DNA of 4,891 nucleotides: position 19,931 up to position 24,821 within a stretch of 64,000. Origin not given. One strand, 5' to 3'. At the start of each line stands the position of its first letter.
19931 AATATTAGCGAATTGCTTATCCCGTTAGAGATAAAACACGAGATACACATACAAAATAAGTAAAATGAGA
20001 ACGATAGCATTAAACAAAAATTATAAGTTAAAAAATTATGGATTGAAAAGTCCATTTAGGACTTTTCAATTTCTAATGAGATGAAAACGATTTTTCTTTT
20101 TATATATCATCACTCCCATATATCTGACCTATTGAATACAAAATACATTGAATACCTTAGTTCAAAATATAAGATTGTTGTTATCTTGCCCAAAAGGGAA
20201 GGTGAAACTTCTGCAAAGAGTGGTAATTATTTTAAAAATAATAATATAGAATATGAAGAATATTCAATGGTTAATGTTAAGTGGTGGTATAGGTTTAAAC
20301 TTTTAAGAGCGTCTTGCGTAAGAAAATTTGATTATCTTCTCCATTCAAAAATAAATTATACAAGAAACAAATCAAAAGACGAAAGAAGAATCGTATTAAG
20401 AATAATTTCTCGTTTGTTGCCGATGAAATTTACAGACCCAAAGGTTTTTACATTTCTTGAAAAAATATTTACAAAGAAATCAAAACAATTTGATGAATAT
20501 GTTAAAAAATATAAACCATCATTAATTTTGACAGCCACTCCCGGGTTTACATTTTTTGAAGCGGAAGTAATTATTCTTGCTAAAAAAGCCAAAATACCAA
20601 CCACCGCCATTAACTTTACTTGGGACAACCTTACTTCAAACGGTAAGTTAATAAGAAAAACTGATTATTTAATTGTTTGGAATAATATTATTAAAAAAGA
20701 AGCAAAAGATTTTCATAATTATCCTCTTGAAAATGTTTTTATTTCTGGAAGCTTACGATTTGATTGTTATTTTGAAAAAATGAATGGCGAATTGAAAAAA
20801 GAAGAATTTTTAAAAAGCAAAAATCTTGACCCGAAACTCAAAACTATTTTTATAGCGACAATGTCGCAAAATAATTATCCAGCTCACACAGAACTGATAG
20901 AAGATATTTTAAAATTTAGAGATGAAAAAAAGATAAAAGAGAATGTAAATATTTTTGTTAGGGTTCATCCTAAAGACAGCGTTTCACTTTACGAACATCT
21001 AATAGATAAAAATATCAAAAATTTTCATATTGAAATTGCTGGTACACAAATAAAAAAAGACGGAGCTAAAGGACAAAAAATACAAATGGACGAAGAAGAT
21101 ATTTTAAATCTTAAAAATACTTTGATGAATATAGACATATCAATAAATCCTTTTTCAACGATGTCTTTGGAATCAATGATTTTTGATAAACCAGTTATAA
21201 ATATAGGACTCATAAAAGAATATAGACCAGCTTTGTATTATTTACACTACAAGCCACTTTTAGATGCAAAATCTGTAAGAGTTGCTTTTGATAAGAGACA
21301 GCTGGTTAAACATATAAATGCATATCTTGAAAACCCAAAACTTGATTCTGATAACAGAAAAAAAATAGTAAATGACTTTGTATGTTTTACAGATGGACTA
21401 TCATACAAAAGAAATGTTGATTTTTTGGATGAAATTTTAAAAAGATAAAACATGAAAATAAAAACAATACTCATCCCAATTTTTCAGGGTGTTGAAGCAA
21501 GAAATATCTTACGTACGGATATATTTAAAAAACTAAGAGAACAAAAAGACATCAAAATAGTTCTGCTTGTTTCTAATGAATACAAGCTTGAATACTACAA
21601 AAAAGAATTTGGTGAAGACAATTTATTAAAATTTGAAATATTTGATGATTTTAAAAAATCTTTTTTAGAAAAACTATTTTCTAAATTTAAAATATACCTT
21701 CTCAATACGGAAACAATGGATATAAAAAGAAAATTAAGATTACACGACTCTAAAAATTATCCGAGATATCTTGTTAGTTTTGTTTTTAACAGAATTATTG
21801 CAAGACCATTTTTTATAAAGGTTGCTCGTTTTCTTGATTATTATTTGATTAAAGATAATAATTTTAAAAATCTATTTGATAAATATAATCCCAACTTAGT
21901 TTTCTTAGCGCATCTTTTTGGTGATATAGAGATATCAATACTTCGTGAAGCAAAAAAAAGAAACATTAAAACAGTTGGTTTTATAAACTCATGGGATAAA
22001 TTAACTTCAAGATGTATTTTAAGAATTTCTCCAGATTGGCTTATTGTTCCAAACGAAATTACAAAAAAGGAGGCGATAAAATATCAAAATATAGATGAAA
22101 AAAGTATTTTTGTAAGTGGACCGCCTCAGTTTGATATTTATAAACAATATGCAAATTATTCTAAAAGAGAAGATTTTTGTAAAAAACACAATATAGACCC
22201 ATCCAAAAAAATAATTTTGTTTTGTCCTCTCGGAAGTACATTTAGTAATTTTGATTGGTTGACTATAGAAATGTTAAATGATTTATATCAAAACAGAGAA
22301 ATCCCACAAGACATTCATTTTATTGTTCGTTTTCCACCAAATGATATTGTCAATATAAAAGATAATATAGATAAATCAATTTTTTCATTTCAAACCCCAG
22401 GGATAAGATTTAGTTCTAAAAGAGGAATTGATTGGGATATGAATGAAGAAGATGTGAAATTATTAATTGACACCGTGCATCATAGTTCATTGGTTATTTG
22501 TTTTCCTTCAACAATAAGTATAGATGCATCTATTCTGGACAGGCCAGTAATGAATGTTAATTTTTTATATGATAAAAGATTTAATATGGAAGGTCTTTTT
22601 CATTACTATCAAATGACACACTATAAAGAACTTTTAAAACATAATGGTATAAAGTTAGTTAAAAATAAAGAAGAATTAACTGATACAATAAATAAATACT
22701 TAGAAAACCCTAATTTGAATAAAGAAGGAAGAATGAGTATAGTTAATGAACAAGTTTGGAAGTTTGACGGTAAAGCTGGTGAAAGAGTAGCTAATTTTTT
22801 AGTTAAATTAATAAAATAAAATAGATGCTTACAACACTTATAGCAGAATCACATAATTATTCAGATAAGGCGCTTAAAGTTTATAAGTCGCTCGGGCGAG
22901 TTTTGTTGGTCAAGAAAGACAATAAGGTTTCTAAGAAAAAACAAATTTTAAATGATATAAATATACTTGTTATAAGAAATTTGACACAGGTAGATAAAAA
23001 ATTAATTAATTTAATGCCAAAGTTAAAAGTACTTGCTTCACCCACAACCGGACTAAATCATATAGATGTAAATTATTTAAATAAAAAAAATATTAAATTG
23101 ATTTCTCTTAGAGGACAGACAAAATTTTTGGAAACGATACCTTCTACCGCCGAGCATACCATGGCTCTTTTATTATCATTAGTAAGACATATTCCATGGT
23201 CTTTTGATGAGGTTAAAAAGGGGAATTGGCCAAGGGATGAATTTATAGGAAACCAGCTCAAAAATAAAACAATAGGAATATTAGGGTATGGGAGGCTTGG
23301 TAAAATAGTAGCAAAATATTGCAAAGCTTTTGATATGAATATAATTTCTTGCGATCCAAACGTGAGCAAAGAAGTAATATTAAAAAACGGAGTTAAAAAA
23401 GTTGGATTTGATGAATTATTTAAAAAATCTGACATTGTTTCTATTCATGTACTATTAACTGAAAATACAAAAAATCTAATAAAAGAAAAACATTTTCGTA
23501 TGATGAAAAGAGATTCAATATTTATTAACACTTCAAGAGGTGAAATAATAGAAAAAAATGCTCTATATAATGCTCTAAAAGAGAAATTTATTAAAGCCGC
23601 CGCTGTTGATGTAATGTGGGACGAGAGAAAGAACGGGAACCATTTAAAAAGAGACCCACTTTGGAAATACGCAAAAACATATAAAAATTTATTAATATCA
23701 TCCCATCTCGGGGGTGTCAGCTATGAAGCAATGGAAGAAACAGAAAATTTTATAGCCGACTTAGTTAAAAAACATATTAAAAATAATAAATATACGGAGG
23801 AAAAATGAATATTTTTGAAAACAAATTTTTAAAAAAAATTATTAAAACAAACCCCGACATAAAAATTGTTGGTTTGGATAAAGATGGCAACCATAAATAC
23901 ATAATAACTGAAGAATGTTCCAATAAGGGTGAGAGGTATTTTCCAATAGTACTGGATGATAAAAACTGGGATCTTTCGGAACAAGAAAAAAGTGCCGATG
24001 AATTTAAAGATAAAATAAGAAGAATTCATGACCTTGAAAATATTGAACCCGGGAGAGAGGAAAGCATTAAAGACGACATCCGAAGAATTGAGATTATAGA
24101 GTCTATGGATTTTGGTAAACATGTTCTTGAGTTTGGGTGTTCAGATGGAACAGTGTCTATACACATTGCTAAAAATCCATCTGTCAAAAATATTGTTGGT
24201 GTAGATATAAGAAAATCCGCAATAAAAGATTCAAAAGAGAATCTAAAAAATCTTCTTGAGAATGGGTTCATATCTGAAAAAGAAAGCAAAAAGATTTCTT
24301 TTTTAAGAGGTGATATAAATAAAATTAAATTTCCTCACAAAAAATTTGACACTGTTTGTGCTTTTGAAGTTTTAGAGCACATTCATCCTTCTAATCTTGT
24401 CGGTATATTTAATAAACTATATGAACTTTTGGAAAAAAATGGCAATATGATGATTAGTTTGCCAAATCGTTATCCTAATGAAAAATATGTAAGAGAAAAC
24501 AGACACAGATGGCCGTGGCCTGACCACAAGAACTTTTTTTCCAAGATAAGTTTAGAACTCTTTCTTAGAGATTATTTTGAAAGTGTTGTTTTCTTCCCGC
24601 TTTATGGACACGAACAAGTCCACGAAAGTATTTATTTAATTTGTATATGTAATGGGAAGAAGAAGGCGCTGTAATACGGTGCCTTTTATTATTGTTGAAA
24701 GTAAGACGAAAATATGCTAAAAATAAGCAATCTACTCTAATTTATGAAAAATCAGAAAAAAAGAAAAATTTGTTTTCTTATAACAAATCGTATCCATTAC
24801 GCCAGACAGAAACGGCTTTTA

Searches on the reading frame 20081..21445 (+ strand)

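Call 74: search_protein_families(library=pfam, proteins=[window:20081-21445:+], max_evalue=0.0001)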
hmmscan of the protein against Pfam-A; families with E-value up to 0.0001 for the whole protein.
window:20081-21445:+ (455 aa): 1 family
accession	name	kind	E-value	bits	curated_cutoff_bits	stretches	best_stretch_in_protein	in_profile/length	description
PF04464.20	Glyphos_transf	-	8.5e-08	32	22.1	1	189-447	130-363/367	CDP-Glycerol:Poly(glycerophosphate) glycerophosphotransferase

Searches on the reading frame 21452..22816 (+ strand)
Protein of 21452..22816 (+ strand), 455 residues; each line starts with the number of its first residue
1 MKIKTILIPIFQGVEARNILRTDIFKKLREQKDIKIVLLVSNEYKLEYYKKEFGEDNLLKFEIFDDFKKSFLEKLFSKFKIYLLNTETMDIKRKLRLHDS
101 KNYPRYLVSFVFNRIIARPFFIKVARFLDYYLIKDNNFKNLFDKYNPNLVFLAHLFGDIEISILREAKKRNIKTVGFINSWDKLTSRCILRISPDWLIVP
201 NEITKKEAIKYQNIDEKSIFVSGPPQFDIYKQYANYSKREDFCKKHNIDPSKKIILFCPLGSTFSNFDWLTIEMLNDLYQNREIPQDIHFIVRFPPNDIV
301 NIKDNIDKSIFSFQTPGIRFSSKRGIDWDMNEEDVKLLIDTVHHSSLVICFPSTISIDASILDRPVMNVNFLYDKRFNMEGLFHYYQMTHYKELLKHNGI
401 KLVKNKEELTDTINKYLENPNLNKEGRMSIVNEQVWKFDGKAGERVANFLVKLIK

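Call 74: search_protein_families(library=pfam, proteins=[window:21452-22816:+], max_evalue=0.0001)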
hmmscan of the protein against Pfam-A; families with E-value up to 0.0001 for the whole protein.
window:21452-22816:+ (455 aa): 1 family
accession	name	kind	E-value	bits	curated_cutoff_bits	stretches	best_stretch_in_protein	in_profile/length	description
PF04464.20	Glyphos_transf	-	5.5e-08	32.6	22.1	1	194-451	135-366/367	CDP-Glycerol:Poly(glycerophosphate) glycerophosphotransferase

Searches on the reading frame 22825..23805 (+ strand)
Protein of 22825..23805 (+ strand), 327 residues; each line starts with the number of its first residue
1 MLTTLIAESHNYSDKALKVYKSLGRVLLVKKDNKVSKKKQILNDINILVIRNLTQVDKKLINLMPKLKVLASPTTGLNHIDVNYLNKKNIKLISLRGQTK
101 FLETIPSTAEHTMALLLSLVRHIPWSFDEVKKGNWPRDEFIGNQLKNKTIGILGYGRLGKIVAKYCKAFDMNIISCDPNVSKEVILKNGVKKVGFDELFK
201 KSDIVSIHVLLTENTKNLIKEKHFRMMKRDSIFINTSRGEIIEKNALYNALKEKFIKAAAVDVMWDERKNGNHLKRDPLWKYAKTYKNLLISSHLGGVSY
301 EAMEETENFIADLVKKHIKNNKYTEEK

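Call 74: search_protein_families(library=pfam, proteins=[window:22825-23805:+], max_evalue=0.0001)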
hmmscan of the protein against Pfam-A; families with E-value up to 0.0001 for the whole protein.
window:22825-23805:+ (327 aa): 4 families
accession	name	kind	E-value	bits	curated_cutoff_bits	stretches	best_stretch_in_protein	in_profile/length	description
PF02826.25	2-Hacid_dh_C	-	8.4e-52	175.6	25.1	1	113-296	1-178/178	D-isomer specific 2-hydroxyacid dehydrogenase, NAD binding domain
PF00389.36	2-Hacid_dh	-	7.6e-13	48.7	24.6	1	29-322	24-128/134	D-isomer specific 2-hydroxyacid dehydrogenase, catalytic domain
PF00670.27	AdoHcyase_NAD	-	5.9e-06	26.9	27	1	147-265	23-140/162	S-adenosyl-L-homocysteine hydrolase, NAD binding domain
PF07991.19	KARI_N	-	8.3e-05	22.7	20.6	0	145-230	2-88/165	Acetohydroxy acid isomeroreductase, NADPH-binding domain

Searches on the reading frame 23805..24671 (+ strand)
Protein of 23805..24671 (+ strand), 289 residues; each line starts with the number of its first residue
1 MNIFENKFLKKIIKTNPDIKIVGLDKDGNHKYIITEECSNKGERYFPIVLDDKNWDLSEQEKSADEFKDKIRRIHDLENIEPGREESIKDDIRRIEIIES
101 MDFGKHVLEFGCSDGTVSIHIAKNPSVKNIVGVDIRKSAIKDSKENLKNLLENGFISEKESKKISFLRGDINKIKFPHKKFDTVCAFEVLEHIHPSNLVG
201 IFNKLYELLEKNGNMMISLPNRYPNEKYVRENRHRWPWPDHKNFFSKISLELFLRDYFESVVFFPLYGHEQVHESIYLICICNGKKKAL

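Call 74: search_protein_families(library=pfam, proteins=[window:23805-24671:+], max_evalue=0.0001)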
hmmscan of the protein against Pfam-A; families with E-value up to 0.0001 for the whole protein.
window:23805-24671:+ (289 aa): 8 families
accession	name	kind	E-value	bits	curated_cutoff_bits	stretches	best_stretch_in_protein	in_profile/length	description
PF13489.12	Methyltransf_23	-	4.4e-18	66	27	1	104-255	23-155/164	Methyltransferase domain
PF13847.12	Methyltransf_31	-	7.5e-17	61.8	27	1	104-223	4-116/145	Methyltransferase domain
PF13649.12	Methyltransf_25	-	1.8e-15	57.9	27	1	107-213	1-97/97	Methyltransferase domain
PF08241.18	Methyltransf_11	-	1.9e-13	51.3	21.2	1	108-216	1-94/95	Methyltransferase domain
PF08242.18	Methyltransf_12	-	8.6e-13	49.3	30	1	108-214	1-97/98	Methyltransferase domain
PF02353.26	CMAS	-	3.3e-08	33.6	27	1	101-227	60-174/273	Mycolic acid cyclopropane synthetase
PF05175.20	MTS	-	2.4e-05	24.5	23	1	103-151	31-79/170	Methyltransferase small domain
PF01564.23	Spermine_synth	-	8.2e-05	22.7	22.9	0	104-190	19-101/186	Spermine/spermidine synthase domain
